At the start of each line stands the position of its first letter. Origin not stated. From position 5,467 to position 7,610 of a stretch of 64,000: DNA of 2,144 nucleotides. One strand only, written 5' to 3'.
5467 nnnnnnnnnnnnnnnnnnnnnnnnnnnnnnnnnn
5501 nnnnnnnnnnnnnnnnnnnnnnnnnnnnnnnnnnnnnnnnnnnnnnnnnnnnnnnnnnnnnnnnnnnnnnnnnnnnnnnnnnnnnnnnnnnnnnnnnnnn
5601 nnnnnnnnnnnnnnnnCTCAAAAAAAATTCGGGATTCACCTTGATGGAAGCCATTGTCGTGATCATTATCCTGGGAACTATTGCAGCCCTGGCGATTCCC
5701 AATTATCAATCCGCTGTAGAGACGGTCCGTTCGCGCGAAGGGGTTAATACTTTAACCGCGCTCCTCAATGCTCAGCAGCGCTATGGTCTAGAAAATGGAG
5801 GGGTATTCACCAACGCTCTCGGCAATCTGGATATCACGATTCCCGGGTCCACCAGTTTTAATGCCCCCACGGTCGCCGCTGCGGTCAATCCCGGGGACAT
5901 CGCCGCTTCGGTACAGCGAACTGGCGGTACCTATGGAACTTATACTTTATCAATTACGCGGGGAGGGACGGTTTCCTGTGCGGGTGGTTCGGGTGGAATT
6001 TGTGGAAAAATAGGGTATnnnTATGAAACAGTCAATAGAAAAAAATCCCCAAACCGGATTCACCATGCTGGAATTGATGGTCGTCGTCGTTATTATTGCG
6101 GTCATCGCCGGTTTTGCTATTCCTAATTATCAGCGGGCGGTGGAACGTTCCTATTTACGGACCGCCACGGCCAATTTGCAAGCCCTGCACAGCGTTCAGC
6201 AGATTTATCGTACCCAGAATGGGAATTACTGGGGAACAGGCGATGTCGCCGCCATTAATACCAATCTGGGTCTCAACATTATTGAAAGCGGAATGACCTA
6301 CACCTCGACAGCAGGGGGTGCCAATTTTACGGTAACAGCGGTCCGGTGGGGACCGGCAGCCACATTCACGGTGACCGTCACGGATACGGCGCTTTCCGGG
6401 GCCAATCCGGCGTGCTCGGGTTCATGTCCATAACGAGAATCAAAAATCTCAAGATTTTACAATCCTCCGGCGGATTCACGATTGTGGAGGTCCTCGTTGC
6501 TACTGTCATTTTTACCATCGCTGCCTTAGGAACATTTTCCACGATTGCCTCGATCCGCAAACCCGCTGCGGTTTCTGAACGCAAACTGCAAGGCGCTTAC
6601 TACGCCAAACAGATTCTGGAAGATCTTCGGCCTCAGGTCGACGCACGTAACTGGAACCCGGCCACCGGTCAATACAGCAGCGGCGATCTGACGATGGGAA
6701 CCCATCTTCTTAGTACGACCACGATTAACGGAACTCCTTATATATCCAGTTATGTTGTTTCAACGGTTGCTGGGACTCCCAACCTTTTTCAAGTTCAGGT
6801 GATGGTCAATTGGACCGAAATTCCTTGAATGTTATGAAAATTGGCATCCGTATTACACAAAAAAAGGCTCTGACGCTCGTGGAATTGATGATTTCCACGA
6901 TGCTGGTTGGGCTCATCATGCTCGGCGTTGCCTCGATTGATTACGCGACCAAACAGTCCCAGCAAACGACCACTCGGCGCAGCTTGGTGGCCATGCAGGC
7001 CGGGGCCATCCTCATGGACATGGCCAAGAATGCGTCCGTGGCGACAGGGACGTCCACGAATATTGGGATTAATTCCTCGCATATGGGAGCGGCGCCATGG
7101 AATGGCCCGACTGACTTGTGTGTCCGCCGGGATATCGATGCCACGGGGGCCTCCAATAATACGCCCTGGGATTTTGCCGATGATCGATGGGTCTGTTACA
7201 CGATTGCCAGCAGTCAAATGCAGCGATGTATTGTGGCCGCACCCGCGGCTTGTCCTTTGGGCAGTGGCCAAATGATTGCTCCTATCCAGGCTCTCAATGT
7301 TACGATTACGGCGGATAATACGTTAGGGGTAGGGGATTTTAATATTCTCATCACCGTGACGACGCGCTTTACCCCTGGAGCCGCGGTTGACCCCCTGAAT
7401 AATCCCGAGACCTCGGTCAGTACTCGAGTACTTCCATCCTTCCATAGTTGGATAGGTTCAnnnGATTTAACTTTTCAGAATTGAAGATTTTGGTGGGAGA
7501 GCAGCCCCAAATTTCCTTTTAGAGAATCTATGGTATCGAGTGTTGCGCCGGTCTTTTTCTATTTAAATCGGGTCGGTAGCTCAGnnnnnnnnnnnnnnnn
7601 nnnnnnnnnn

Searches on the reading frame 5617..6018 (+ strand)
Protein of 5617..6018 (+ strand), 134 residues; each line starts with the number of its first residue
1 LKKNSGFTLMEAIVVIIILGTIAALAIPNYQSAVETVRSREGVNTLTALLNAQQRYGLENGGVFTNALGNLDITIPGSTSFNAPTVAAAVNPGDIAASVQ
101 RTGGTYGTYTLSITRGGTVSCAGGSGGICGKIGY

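Call 5: search_protein_families(library=pfam, proteins=[window:5617-6018:+], max_evalue=0.01)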
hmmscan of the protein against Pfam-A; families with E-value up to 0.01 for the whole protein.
window:5617-6018:+ (134 aa): 3 families
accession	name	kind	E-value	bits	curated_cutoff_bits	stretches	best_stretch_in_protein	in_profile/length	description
PF07963.17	N_methyl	-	4.3e-06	26.5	21.2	1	2-26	2-26/27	Prokaryotic N-terminal methylation motif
PF16734.10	Pilin_GH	-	0.00013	22.8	28.9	1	41-80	3-42/114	Type IV pilin-like G and H, putative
PF16732.10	ComP_DUS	-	0.0052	18.1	27.3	0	28-120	1-79/87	Type IV minor pilin ComP, DNA uptake sequence receptor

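Call 6: search_protein_families(library=ncbifam, proteins=[window:5617-6018:+], max_evalue=0.01)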
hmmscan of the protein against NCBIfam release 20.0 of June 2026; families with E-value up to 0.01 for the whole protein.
window:5617-6018:+ (134 aa): 10 families
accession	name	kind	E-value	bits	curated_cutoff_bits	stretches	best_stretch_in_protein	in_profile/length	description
TIGR01710.1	typeII_sec_gspG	equivalog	3.5e-10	40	88.85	1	5-66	1-62/134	type II secretion system major pseudopilin GspG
NF041775.1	typeIV_PilA_Myxo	equivalog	1.1e-07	32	400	1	3-59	9-65/214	type IV pilin protein PilA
NF007862.0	PRK10574.1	equivalog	3.4e-07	30.5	138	1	2-81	2-81/145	prepilin peptidase-dependent pilin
NF041013.1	T4P_ComGE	equivalog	6.7e-06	26.1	49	1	2-61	1-61/83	competence type IV pilus minor pilin ComGE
TIGR01708.2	typeII_sec_gspH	equivalog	7.9e-06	26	80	1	5-57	2-54/169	type II secretion system minor pseudopilin GspH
NF040999.1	pilin_ComGC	equivalog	9.3e-06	25.8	75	1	5-61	2-58/84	competence type IV pilus major pilin ComGC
TIGR02532.1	IV_pilin_GFxxxE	domain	0.00029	20.5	16.3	1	5-27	2-24/24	prepilin-type N-terminal cleavage/methylation domain-containing protein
NF040982.1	ComGD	equivalog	0.0014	19.1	70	1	5-56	2-53/139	competence type IV pilus minor pilin ComGD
NF007800.0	PRK10506.1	equivalog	0.0031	17.4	158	1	2-54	6-58/163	prepilin peptidase-dependent protein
TIGR02596.1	TIGR02596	subfamily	0.007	16.5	70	1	7-44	1-38/196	Verru_Chthon cassette protein D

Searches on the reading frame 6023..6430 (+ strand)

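Call 5: search_protein_families(library=pfam, proteins=[window:6023-6430:+], max_evalue=0.01)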
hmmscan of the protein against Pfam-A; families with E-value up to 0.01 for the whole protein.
window:6023-6430:+ (136 aa): 2 families
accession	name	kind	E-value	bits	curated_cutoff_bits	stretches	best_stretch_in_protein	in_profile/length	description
PF07963.17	N_methyl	-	5e-08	32.6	21.2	1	8-32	2-26/27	Prokaryotic N-terminal methylation motif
PF16732.10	ComP_DUS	-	3.9e-07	31.3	27.3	1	34-112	1-78/87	Type IV minor pilin ComP, DNA uptake sequence receptor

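Call 6: search_protein_families(library=ncbifam, proteins=[window:6023-6430:+], max_evalue=0.01)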
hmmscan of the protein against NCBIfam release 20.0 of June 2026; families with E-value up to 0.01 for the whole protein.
window:6023-6430:+ (136 aa): 10 families
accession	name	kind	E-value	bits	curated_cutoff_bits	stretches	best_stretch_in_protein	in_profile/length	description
NF041775.1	typeIV_PilA_Myxo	equivalog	6.1e-11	42.7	400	1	9-69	8-69/214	type IV pilin protein PilA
TIGR01710.1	typeII_sec_gspG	equivalog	6.5e-11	42.4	88.85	1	12-72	2-62/134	type II secretion system major pseudopilin GspG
TIGR01708.2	typeII_sec_gspH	equivalog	1.1e-09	38.5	80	1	10-69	1-60/169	type II secretion system minor pseudopilin GspH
NF007862.0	PRK10574.1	equivalog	1.8e-09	37.9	138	1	9-46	3-40/145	prepilin peptidase-dependent pilin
TIGR02532.1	IV_pilin_GFxxxE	domain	4.7e-07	29.4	16.3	1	10-33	1-24/24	prepilin-type N-terminal cleavage/methylation domain-containing protein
NF040999.1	pilin_ComGC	equivalog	4.4e-06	26.8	75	1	11-68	2-59/84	competence type IV pilus major pilin ComGC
NF041013.1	T4P_ComGE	equivalog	4.4e-06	26.7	49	1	11-67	4-61/83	competence type IV pilus minor pilin ComGE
TIGR02596.1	TIGR02596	subfamily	5.6e-05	23.3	70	1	13-54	1-42/196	Verru_Chthon cassette protein D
NF007800.0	PRK10506.1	equivalog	7.5e-05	22.6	158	1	7-59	5-58/163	prepilin peptidase-dependent protein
NF007660.0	PRK10332.1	equivalog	0.0064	17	86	0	3-49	3-46/107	prepilin-type N-terminal cleavage/methylation domain-containing protein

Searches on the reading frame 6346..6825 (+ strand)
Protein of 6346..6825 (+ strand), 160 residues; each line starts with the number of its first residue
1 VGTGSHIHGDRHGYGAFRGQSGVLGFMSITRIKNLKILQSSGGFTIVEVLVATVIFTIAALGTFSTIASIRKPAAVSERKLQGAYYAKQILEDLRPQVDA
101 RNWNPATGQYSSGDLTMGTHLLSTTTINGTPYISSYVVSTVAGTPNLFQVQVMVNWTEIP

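Call 5: search_protein_families(library=pfam, proteins=[window:6346-6825:+], max_evalue=0.01)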
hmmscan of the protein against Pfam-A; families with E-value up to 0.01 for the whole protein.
window:6346-6825:+ (160 aa): 1 family
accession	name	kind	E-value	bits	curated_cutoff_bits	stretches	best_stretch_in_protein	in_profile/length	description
PF07963.17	N_methyl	-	1.9e-05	24.5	21.2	1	41-63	4-26/27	Prokaryotic N-terminal methylation motif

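Call 6: search_protein_families(library=ncbifam, proteins=[window:6346-6825:+], max_evalue=0.01)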
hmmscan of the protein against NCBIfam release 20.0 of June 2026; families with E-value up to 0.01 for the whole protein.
window:6346-6825:+ (160 aa): 7 families
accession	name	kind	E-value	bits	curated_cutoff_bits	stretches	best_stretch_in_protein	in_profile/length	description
TIGR02523.1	type_IV_pilV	equivalog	5.5e-05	23.7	52.2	1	43-101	3-63/139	type IV pilus modification protein PilV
TIGR01707.1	gspI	equivalog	6.8e-05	23.3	44.35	1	43-109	1-63/101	type II secretion system minor pseudopilin GspI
TIGR01711.1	gspJ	equivalog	0.00022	21.1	64.85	1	42-81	1-40/192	type II secretion system minor pseudopilin GspJ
TIGR02532.1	IV_pilin_GFxxxE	domain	0.0012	18.6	16.3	1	43-63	3-23/24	prepilin-type N-terminal cleavage/methylation domain-containing protein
NF038304.1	EPS_HpsC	equivalog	0.0017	18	200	1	24-57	3-36/318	hormogonium polysaccharide secretion pseudopilin HpsC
NF006453.0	PRK08808.1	equivalog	0.0019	17.3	295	1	40-81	5-43/211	type II secretion system protein J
NF047828.1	T3SSXpsI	equivalog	0.0045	17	150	1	43-158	3-113/132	type II secretion system protein XpsI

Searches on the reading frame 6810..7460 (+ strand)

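Call 5: search_protein_families(library=pfam, proteins=[window:6810-7460:+], max_evalue=0.01)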
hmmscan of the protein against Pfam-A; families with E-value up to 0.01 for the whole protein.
window:6810-7460:+ (217 aa): 1 family
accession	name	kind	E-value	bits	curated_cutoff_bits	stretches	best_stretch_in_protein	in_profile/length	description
PF07963.17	N_methyl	-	0.0019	18.2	21.2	1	18-40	4-26/27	Prokaryotic N-terminal methylation motif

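Call 6: search_protein_families(library=ncbifam, proteins=[window:6810-7460:+], max_evalue=0.01)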
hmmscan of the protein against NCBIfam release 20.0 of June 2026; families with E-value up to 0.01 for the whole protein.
window:6810-7460:+ (217 aa): 0 families
